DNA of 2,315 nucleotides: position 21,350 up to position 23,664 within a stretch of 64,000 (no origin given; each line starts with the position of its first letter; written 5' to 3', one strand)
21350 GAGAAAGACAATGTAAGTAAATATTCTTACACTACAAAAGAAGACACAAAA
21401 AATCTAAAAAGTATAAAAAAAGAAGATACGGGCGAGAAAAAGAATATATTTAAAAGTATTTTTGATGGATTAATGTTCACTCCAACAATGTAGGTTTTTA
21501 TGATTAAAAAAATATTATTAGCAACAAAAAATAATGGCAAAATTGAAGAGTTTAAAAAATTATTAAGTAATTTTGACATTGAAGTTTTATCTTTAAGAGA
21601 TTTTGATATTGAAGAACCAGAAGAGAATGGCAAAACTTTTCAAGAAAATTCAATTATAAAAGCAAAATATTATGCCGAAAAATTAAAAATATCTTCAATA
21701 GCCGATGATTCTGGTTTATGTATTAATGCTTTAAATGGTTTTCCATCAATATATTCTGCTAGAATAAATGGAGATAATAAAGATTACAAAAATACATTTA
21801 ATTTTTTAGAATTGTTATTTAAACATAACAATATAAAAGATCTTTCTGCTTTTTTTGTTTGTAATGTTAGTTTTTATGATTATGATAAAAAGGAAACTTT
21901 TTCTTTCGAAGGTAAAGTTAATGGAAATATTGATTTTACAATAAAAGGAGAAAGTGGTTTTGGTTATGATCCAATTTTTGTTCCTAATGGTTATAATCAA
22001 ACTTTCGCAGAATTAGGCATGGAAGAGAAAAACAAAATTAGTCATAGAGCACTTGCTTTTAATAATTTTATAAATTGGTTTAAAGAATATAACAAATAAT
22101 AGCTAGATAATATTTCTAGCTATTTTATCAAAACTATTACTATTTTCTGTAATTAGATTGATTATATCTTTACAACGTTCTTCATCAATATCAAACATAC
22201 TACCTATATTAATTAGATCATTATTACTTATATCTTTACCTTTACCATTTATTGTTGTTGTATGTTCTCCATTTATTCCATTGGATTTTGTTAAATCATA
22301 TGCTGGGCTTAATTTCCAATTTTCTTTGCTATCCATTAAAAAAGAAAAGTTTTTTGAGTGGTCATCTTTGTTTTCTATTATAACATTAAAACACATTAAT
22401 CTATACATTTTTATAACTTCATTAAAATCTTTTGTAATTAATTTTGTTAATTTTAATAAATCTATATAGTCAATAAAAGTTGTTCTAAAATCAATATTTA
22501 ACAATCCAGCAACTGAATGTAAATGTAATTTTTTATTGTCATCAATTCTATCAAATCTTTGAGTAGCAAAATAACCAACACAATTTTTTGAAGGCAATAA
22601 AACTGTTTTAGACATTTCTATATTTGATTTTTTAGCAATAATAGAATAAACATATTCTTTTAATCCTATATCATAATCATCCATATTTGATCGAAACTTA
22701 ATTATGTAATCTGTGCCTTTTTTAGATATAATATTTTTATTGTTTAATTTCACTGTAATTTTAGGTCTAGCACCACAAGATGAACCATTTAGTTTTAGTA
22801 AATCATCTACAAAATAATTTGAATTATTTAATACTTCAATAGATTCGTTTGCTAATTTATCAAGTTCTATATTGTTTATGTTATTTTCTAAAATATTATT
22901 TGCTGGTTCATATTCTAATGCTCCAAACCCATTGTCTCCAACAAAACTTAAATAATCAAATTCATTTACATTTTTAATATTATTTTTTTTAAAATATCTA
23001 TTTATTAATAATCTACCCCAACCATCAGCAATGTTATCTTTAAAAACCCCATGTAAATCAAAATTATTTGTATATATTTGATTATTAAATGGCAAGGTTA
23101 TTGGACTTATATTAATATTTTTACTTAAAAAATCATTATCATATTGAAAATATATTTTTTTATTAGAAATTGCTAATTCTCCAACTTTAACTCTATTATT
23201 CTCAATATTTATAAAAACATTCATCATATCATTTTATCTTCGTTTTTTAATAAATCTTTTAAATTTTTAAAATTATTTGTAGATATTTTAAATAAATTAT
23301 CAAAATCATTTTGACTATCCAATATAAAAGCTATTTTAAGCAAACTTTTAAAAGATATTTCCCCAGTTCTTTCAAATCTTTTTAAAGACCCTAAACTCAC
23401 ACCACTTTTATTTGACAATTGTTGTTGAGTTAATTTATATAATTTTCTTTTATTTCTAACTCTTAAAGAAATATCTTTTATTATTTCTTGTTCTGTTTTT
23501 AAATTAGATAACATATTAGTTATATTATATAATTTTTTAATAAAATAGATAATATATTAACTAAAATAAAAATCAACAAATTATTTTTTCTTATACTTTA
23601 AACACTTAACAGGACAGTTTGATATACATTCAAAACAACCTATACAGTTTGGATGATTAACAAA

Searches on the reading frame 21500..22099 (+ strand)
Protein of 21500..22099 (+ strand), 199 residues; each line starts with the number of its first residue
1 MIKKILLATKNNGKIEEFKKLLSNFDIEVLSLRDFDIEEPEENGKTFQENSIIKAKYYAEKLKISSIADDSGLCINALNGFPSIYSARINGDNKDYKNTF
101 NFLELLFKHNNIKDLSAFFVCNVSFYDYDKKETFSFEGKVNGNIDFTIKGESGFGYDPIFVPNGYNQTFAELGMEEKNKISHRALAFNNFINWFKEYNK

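Call 12: find_encoding_contigs(protein=window:21500-22099:+, flank=10000, max_places=10)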
Protein window:21500-22099:+ (199 aa): 5 contigs read that carry it; 3 places shown.
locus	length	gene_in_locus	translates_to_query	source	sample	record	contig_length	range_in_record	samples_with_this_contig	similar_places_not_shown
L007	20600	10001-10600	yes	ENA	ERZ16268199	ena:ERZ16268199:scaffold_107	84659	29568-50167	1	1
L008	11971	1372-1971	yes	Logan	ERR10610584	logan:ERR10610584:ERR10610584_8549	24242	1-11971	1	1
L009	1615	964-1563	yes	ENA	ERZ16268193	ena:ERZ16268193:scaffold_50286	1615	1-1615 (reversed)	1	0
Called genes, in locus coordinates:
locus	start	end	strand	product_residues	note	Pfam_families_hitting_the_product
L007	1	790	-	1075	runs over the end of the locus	PF00270:DEAD (faint), PF00176:SNF2-rel_dom, PF04851:ResIII, PF00271:Helicase_C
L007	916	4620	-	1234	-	-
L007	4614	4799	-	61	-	-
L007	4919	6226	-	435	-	PF13173:AAA_14, PF13635:DUF4143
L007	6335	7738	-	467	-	PF07693:KAP_NTPase, PF24883:NPHP3_N (faint)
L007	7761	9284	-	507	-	PF07693:KAP_NTPase, PF13401:AAA_22 (faint)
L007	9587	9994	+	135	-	-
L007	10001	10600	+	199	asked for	PF01725:Ham1p_like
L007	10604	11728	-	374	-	PF13657:Couple_hipA, PF07804:HipA_C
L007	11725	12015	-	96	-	PF01381:HTH_3 (weak)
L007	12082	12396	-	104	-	PF12797:Fer4_2 (faint), PF14697:Fer4_21 (faint), PF12838:Fer4_7 (faint), PF13237:Fer4_10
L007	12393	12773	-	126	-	PF12801:Fer4_5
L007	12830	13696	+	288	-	PF01545:Cation_efflux, PF16916:ZT_dimer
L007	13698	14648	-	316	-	PF14398:ATPgrasp_YheCD (weak), PF14397:ATPgrasp_ST, PF02655:ATP-grasp_3 (faint), PF02955:GSH-S_ATP (faint), PF08443:RimK (weak)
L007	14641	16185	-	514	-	PF14400:Transglut_i_TM, PF14402:7TM_transglut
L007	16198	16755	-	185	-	PF05618:RimB-like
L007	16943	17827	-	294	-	PF02899:Phage_int_SAM_1, PF13495:Phage_int_SAM_4 (weak), PF00589:Phage_integrase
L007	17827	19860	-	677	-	PF00575:S1 (faint), PF10150:RNase_E_G, PF20833:RNase_E_G_Thio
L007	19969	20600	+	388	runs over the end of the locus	PF01098:FTSW_RODA_SPOVE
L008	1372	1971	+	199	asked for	PF01725:Ham1p_like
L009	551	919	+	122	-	PF04355:BamE (faint)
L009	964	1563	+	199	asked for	PF01725:Ham1p_like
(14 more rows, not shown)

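Call 29: search_protein_families(library=pfam, proteins=[L007:6335-7738:-], max_evalue=0.01)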
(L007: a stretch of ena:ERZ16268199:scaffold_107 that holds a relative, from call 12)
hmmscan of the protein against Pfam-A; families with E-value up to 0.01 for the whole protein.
L007:6335-7738:- (467 aa): 5 families
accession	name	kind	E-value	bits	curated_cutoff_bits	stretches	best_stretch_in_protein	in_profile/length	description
PF07693.20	KAP_NTPase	-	1.4e-24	87.3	20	1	46-259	22-241/293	KAP family P-loop domain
PF24883.2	NPHP3_N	-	5.7e-06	27.1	24.8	1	45-195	23-149/164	Nephrocystin 3, N-terminal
PF13401.12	AAA_22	-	4e-05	24.4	27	1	47-203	8-118/130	AAA domain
PF13191.12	AAA_16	-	0.0018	19.3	32.6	1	52-184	32-148/167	AAA ATPase domain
PF00004.35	AAA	-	0.0023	18.8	21.2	0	54-182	8-71/131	ATPase family associated with various cellular activities (AAA)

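Call 30: search_protein_families(library=ncbifam, proteins=[L007:6335-7738:-], max_evalue=0.01)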
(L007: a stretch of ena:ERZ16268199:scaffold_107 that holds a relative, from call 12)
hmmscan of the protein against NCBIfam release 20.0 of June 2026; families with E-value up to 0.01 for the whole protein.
L007:6335-7738:- (467 aa): 2 families
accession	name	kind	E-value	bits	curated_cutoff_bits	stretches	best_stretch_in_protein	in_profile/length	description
NF041923.1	QatA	equivalog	8.2e-11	41.3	600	1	131-200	163-233/628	Qat anti-phage system ATPase QatA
NF038214.1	IS21_help_AAA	equivalog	0.00093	18.9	200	1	21-80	64-126/232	IS21-like element helper ATPase IstB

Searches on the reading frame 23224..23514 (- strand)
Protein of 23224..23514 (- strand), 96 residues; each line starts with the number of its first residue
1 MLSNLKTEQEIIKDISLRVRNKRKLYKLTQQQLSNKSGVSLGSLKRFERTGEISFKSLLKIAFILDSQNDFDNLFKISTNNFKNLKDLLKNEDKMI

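Call 29: search_protein_families(library=pfam, proteins=[window:23224-23514:-], max_evalue=0.01)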
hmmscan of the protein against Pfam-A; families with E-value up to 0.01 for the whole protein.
window:23224-23514:- (96 aa): 2 families
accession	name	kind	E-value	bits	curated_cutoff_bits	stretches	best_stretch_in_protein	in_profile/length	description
PF01381.28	HTH_3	-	4.9e-06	26.9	23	1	19-62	1-45/55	Helix-turn-helix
PF13443.12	HTH_26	-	0.0024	18.5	22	1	23-67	6-52/63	Cro/C1-type HTH DNA-binding domain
